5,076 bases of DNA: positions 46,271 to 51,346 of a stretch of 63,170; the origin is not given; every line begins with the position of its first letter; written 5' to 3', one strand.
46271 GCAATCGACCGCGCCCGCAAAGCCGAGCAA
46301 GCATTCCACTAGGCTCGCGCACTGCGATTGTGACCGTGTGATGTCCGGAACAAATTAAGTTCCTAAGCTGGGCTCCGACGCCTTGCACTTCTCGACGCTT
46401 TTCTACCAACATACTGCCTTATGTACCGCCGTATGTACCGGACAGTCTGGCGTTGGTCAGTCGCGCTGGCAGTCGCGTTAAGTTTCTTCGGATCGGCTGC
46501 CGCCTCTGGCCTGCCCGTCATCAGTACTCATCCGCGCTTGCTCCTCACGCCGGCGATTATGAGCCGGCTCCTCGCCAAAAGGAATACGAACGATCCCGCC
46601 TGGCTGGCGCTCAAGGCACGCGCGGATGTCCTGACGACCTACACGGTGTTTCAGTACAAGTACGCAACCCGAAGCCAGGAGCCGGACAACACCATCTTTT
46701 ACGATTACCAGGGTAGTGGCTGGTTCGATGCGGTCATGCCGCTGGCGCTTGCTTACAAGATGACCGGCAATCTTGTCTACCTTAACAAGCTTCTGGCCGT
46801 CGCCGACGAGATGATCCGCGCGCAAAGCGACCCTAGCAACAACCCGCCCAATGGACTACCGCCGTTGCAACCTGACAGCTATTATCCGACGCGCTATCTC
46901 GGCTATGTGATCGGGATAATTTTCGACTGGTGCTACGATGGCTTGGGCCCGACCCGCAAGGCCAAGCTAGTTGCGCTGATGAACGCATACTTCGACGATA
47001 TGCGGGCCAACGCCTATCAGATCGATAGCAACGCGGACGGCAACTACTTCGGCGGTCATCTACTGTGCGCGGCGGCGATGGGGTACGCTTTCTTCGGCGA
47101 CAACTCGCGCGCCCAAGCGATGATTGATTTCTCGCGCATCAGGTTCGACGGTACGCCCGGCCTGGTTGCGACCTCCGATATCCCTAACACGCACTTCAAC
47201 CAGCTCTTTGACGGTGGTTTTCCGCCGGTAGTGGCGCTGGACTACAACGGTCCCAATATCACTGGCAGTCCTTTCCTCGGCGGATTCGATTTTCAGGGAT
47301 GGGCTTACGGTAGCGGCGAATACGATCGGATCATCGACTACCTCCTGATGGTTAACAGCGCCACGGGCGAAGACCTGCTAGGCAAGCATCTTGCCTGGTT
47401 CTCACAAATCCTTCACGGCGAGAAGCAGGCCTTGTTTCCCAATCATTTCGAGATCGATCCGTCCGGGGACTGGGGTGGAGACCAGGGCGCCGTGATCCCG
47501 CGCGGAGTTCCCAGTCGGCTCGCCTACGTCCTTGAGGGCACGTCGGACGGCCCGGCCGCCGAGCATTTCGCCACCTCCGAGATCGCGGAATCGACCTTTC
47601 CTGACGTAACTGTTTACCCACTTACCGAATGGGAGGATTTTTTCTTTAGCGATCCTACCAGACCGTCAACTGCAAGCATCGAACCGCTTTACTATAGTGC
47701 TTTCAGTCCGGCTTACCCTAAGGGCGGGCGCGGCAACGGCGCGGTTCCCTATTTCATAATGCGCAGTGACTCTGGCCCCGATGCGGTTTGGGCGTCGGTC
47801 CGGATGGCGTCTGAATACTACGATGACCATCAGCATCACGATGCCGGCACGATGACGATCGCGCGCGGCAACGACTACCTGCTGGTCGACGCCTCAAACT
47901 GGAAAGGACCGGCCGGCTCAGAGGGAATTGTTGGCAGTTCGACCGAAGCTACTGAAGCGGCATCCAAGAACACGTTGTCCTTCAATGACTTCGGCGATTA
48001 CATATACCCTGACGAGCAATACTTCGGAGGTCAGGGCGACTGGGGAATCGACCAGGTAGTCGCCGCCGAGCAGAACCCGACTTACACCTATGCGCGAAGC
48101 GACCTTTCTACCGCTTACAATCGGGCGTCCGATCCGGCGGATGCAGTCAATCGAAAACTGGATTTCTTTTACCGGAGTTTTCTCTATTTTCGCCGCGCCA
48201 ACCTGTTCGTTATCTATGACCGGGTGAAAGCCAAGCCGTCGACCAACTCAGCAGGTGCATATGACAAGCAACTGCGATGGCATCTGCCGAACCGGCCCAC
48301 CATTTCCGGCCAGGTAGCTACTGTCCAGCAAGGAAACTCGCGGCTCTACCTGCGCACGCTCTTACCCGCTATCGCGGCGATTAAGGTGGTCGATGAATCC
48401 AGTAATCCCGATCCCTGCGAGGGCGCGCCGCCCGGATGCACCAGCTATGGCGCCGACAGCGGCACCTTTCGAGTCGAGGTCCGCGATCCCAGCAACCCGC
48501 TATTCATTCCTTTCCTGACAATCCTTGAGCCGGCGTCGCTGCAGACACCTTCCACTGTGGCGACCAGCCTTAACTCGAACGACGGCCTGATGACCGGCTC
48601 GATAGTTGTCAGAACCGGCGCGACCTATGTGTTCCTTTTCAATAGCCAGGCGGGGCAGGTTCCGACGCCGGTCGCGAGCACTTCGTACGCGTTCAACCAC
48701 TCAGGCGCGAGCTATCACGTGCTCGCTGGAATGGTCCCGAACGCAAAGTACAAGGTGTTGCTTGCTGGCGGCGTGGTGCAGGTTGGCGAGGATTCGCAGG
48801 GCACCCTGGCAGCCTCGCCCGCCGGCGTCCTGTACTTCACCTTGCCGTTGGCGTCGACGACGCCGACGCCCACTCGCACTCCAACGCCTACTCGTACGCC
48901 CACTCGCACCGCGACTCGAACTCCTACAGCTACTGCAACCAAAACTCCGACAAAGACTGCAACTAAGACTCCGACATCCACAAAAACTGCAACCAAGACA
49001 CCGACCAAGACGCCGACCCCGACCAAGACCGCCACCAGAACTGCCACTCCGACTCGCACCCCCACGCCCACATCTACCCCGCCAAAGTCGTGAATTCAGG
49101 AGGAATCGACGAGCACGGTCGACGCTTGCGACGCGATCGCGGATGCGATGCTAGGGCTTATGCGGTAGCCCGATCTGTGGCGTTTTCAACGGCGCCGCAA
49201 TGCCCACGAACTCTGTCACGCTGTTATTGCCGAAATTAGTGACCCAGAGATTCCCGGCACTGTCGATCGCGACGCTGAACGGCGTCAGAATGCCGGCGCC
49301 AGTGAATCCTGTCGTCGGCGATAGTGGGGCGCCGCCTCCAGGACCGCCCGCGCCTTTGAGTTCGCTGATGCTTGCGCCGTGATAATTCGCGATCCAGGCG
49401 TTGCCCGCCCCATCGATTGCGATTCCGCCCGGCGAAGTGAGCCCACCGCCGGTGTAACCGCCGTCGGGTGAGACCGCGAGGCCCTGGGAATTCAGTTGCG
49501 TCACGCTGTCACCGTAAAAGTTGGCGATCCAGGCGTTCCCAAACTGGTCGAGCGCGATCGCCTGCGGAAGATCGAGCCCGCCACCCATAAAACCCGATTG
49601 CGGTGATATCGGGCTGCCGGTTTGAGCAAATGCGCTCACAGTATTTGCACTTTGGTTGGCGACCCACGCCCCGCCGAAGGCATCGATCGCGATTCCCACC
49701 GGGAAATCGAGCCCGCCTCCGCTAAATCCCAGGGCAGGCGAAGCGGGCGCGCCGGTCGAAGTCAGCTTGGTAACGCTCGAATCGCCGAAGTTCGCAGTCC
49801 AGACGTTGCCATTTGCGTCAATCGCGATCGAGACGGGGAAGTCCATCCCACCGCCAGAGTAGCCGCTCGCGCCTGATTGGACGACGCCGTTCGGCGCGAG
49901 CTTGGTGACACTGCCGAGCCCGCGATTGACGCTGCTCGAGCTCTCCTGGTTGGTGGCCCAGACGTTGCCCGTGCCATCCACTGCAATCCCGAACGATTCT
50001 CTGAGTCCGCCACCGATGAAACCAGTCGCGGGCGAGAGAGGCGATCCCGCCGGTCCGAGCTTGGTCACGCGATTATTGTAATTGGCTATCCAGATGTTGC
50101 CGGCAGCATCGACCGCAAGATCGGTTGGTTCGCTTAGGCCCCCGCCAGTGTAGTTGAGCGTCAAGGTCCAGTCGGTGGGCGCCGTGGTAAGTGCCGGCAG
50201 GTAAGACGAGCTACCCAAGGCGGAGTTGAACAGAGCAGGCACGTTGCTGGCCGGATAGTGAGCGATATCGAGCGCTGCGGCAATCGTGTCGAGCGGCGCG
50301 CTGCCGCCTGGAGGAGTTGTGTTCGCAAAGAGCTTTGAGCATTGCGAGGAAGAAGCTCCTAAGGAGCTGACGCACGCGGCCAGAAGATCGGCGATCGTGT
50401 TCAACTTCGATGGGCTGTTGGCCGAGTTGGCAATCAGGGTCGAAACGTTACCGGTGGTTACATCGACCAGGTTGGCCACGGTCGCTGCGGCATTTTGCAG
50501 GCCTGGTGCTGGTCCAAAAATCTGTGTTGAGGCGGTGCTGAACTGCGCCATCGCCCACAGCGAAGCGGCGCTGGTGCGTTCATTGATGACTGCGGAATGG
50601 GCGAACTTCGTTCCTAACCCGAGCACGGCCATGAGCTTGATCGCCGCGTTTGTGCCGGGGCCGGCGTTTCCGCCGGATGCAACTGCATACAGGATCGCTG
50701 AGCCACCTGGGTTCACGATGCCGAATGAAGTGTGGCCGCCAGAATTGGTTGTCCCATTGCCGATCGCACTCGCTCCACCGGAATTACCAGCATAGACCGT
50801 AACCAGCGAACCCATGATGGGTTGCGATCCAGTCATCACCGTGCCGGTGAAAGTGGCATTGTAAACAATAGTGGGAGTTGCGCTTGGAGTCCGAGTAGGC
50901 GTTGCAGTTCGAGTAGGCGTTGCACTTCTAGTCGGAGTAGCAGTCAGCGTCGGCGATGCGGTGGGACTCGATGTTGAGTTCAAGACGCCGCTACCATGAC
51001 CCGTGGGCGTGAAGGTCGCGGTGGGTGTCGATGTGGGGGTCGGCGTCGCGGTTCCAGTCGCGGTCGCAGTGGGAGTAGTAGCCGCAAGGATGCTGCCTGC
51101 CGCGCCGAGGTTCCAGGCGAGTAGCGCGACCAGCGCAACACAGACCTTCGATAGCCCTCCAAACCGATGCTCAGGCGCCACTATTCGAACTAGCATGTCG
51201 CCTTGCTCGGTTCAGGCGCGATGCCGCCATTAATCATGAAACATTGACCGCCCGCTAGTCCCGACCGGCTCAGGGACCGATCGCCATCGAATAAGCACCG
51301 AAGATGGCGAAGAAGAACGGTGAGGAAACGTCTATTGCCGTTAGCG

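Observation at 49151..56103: Exosortase-EpsI operon headed by a passenger-less sorting-signal peptide and followed by two giant beta-propeller proteins that carry no sorting signal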

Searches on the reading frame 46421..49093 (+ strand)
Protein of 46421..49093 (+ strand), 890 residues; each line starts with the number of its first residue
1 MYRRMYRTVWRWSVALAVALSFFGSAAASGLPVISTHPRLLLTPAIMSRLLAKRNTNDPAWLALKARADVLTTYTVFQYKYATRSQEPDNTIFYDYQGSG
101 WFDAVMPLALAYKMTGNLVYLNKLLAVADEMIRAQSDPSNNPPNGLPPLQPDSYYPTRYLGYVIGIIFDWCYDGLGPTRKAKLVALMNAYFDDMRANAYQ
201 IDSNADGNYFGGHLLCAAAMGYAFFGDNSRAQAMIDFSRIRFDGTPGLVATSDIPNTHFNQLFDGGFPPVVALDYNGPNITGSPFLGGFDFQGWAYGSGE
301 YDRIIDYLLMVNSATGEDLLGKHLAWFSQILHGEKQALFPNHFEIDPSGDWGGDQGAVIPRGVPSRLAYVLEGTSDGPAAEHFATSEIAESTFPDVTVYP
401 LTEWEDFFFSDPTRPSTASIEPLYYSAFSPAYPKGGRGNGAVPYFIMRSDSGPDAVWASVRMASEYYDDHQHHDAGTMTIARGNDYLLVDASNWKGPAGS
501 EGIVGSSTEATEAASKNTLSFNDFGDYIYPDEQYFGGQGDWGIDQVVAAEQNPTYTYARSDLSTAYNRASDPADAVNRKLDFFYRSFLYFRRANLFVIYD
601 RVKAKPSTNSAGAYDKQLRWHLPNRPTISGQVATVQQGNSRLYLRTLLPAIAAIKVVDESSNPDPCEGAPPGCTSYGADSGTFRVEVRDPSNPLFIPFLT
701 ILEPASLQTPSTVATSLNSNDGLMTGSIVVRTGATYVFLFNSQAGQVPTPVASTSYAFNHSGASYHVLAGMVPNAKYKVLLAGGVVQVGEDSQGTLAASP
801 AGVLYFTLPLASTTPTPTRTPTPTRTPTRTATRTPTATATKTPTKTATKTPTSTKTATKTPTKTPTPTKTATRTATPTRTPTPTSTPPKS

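Call 8: search_protein_families(library=ncbifam, max_evalue=0.1, proteins=[window:46421-49093:+])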
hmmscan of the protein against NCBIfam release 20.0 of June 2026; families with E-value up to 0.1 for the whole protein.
window:46421-49093:+ (890 aa): 1 family
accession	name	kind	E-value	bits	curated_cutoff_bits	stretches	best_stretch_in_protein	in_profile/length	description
NF045571.1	HepHepsulflyase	equivalog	3.4e-06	25.3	600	1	444-525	381-456/774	heparin/heparin-sulfate lyase HepB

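Call 9: search_protein_families(library=pfam, max_evalue=0.1, proteins=[window:46421-49093:+])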
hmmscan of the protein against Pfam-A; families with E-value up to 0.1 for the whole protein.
window:46421-49093:+ (890 aa): 0 families

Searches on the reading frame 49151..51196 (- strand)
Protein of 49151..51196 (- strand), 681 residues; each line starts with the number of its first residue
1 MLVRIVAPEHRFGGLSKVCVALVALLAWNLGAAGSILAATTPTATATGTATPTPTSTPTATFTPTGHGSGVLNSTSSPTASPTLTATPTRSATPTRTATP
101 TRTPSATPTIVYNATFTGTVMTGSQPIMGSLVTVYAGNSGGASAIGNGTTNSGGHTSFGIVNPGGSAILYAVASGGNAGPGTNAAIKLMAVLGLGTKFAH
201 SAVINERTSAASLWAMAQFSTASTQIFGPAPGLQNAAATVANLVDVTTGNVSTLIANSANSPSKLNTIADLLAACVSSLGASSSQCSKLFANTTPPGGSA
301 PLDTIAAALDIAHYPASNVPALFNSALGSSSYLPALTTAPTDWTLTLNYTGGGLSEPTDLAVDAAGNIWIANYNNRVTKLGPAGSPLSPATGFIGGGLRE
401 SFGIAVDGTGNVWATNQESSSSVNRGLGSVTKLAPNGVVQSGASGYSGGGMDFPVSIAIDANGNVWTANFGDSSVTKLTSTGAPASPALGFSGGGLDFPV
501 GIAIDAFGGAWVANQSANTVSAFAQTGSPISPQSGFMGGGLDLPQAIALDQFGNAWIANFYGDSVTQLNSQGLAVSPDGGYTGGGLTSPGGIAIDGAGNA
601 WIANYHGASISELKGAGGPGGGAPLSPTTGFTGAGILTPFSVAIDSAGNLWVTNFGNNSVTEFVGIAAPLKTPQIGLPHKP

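Call 8: search_protein_families(library=ncbifam, max_evalue=0.1, proteins=[window:49151-51196:-])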
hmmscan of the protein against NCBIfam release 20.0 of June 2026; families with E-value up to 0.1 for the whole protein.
window:49151-51196:- (681 aa): 0 families

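Call 9: search_protein_families(library=pfam, max_evalue=0.1, proteins=[window:49151-51196:-])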
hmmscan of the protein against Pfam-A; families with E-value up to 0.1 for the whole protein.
window:49151-51196:- (681 aa): 5 families
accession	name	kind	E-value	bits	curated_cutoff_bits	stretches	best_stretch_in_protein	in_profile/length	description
PF01436.27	NHL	-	1.8e-16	59.7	20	3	354-375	1-22/28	NHL repeat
PF08450.18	SGL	-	1.7e-10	41.4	26.3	0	456-482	188-214/246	SMP-30/Gluconolactonase/LRE-like region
PF07494.17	Reg_prop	-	6.6e-09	35.4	20.4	0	358-374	8-24/24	Two component regulator propeller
PF06739.17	SBBP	-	1.2e-08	35.2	20.5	0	632-653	9-29/38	Beta-propeller repeat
PF24684.1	Vgb_lyase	-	1.2e-08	34.6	50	1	401-662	15-248/290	Virginiamycin B lyase family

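Call 50: search_solved_structures(query=window:49151-51196:-, max_evalue=0.01)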
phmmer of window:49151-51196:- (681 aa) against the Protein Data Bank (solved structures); distinct sequences matched with E-value up to 0.01: 38.
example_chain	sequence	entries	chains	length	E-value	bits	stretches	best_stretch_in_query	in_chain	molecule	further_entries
6f0q_A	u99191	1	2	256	2e-38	135.7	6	585-663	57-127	Pizza6-AYW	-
6i37_A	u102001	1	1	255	2.3e-36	128.9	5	583-663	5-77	nv1Pizza6-AYW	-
6i3b_A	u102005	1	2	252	5.6e-36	127.6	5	585-663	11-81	cPizza6-AYW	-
6i38_A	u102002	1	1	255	1.1e-35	126.7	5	585-663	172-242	nv2Pizza6-AYW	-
6f0s_A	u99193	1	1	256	9.3e-34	120.3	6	585-663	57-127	Pizza6-SYW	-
7zcj_A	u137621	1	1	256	4.4e-32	114.7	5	585-663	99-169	Pizza6-TNH-TSH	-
7zqg_A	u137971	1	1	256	1.7e-31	112.8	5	585-663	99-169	Pizza6-KSH-TSH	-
7zq2_A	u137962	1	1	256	2.5e-31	112.3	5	585-663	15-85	Pizza6-RSH-TSH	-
7zpz_A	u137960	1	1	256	2.5e-30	108.9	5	585-663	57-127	Pizza6-TSR-TSH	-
6i3a_A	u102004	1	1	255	5.4e-30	107.8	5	585-663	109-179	v22Pizza6-AYW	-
7zpw_A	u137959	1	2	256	5.7e-30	107.8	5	585-663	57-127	Pizza6-TSK-TSH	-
6ren_A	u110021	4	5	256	1.6e-29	106.3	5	585-663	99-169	3fPizza6-SH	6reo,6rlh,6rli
3wwa_A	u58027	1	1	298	7.7e-29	104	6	585-663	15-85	Pizza7H protein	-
6rej_A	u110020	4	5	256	1.1e-28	103.6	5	585-663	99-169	Pizza6-SH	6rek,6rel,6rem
6qsd_A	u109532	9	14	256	9e-28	100.5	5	585-663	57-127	Pizza6S | Pizza6-S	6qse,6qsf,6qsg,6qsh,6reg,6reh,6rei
1rwi_B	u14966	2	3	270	7.7e-19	71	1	389-664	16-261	Serine/threonine-protein kinase pknD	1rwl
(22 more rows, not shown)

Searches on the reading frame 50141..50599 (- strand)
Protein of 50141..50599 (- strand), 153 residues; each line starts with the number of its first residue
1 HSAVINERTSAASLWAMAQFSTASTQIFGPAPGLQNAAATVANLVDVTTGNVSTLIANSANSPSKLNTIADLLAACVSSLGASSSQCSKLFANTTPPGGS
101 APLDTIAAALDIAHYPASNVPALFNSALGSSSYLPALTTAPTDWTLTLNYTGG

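Call 76: find_related_loci(query=A4, collection=metagenome_contigs, flank=8000)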
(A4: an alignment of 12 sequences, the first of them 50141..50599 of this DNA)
Query A4 (153 aa) in metagenome_contigs; peptide patterns used: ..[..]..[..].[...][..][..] (x = any residue, [..] = any of these).
600 stretches matched a pattern (row limit reached: there are more); 544 encode a relative of the query (tblastn E <= 1e-3); the best 80 are kept; 80 distinct loci.
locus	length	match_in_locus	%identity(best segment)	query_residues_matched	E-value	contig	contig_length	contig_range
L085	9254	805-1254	59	4-153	1e-49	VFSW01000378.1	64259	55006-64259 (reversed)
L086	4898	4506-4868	54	4-124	1e-36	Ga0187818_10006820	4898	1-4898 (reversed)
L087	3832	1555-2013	46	4-153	7e-35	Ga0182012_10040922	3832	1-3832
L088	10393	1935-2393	47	4-153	2e-33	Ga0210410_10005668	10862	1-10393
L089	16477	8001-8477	45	4-152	1e-32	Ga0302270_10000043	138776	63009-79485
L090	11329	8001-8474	44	4-152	1e-31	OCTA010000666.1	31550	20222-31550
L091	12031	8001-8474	44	4-152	1e-31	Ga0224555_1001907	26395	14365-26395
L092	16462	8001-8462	45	4-151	2e-31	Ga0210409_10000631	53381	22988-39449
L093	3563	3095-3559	43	4-153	2e-30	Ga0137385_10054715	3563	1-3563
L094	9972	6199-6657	45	4-150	2e-30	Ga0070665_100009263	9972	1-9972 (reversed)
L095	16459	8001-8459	47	5-153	2e-30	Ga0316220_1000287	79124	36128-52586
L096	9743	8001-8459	45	4-150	2e-30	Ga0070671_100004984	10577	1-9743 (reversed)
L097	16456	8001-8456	45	5-153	5e-30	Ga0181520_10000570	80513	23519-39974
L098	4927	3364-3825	45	5-150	3e-30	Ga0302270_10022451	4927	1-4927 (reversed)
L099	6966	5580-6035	43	4-153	5e-30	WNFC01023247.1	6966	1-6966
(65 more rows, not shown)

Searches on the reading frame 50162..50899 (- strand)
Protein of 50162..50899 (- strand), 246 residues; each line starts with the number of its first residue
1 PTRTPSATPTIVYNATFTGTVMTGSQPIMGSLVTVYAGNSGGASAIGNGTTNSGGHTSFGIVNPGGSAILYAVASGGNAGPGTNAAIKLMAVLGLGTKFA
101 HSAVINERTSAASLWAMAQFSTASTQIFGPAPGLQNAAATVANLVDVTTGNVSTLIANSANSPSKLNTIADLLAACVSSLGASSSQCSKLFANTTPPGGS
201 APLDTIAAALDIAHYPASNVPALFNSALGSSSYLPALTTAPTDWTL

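Call 40: search_protein_families(library=pfam, max_evalue=10, proteins=[window:50162-50899:-])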
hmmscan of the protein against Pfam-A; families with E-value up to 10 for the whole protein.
window:50162-50899:- (246 aa): 0 families

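Call 41: search_protein_families(library=ncbifam, max_evalue=10, proteins=[window:50162-50899:-])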
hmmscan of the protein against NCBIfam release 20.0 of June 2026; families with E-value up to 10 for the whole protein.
window:50162-50899:- (246 aa): 0 families

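Call 56: find_homologous_proteins(query=window:50162-50899:-, max_evalue=0.001)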
Query window:50162-50899:- (246 aa): 14 proteins with E <= 0.001 among 5235 candidates.
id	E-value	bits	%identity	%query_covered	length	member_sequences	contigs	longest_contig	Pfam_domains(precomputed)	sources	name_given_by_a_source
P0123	5.7e-40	156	45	94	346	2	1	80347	-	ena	-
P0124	1.4e-33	135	43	93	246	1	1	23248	-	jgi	jgi:hypothetical protein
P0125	7.2e-30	123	40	97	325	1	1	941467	-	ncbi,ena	-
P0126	5.1e-25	107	40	94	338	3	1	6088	-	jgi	jgi:hypothetical protein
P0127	1.1e-23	103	38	84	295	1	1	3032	-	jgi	jgi:hypothetical protein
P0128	1.4e-22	99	36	81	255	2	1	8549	PF13620.13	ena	-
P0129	3.6e-20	91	50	46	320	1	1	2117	PF01436.28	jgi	jgi:hypothetical protein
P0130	4.7e-20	91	47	63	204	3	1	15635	-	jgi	jgi:hypothetical protein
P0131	1.1e-18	86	40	70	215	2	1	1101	-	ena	-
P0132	2.9e-18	85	34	93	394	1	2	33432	-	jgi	jgi:hypothetical protein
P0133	5.2e-18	84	46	48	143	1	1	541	-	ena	-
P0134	4.6e-11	61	44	46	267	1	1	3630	-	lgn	-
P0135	6.3e-9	54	43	34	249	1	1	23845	-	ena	-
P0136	7.3e-8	51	41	46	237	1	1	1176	-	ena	-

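Call 66: predict_structure(alignment_id=A3)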
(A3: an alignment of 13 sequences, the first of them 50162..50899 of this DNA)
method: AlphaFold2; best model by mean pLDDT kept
length: 246 residues; sequences in the alignment: 13
mean_pLDDT: 92.0   pTM: 0.89
mean pLDDT of the five models: 92.0, 91.0, 90.7, 87.6, 86.9
residues with pLDDT >= 90: 202; 70-90: 32; 50-70: 5; < 50: 7
segments of 3 or more residues with pLDDT < 50: 1-4
pLDDT, mean of each block of 10 residues (from residue 1): 49 87 97 97 96 98 92 96 95 95 98 95 86 92 96 83 91 96 94 96 97 96 94 94 93
secondary structure, 60 per line:
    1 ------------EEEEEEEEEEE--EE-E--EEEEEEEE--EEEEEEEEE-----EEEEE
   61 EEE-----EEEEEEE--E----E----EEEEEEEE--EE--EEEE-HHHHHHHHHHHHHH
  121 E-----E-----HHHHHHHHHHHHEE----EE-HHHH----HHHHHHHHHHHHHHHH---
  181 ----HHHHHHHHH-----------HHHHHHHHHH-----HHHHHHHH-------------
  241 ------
elements in order: E13-23 E32-39 E42-50 E56-63 E69-75 E88-95 E102-105 H107-120 H133-144 H154-157 H162-177 H185-193 H205-214 H220-227

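Call 69: fold_search(model_id=the predicted structure, library=pdb)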
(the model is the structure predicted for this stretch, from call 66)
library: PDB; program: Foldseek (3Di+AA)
matches with E <= 10: 1038; with E <= 0.001: 1
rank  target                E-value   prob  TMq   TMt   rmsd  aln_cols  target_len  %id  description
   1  9i0d                  4.2e-04  1.00  0.36  0.43   3.8       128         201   18  Crystal structure of the non-heme domain from PgcA - D208A D212A (released 2026-01-21)
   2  5j4m_C                2.2e-03  0.99  0.24  0.23   6.2       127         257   16  Crystal structure of shaft pilin SpaA from Lactobacillus rhamnosus GG - E269A/D295N double mutant (released 2016-07-20)
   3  6yoa_B                3.3e-03  1.00  0.26  0.42   4.5       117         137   14  Lig v 1 structure and the inflammatory response to the Ole e 1 protein family (released 2020-05-13)
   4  5f44_C                5.3e-03  0.99  0.26  0.25   5.2       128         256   16  Crystal structure of shaft pilin spaA from Lactobacillus rhamnosus GG (released 2016-07-20)
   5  5ek8                  5.6e-03  1.00  0.23  0.09   2.2        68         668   15  Crystal structure of a 9R-lipoxygenase from Cyanothece PCC8801 at 2.7 Angstroms (released 2015-12-23)
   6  5hts_A                7.1e-03  0.98  0.25  0.24   5.7       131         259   16  Crystal structure of shaft pilin spaA from Lactobacillus rhamnosus GG - D295N mutant (released 2016-07-20)
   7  6yoa_A                8.9e-03  0.99  0.27  0.43   4.5       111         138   13  Lig v 1 structure and the inflammatory response to the Ole e 1 protein family (released 2020-05-13)
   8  5j4m_A                8.9e-03  0.98  0.25  0.24   5.6       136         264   15  Crystal structure of shaft pilin SpaA from Lactobacillus rhamnosus GG - E269A/D295N double mutant (released 2016-07-20)
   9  9jzp_A                8.9e-03  0.89  0.17  0.16  12.2        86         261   19  Crystal structure of Nir2 C-terminal domain (released 2025-10-15)
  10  5hts_D                1.1e-02  0.97  0.25  0.24   5.7       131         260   16  Crystal structure of shaft pilin spaA from Lactobacillus rhamnosus GG - D295N mutant (released 2016-07-20)
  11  5hts_C                1.2e-02  0.95  0.24  0.24   5.9       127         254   16  Crystal structure of shaft pilin spaA from Lactobacillus rhamnosus GG - D295N mutant (released 2016-07-20)
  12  5f44_B                1.3e-02  0.92  0.23  0.22   6.4       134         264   15  Crystal structure of shaft pilin spaA from Lactobacillus rhamnosus GG (released 2016-07-20)
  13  5hts_E                1.3e-02  0.97  0.26  0.26   4.7       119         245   17  Crystal structure of shaft pilin spaA from Lactobacillus rhamnosus GG - D295N mutant (released 2016-07-20)
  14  5f44_A                1.4e-02  0.96  0.25  0.24   5.6       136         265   15  Crystal structure of shaft pilin spaA from Lactobacillus rhamnosus GG (released 2016-07-20)
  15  9jtz_C                1.4e-02  0.95  0.18  0.18  12.5        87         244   18  Crystal structure of Nir2 C-terminal domain in complex with phosphatidic acid (released 2025-10-15)
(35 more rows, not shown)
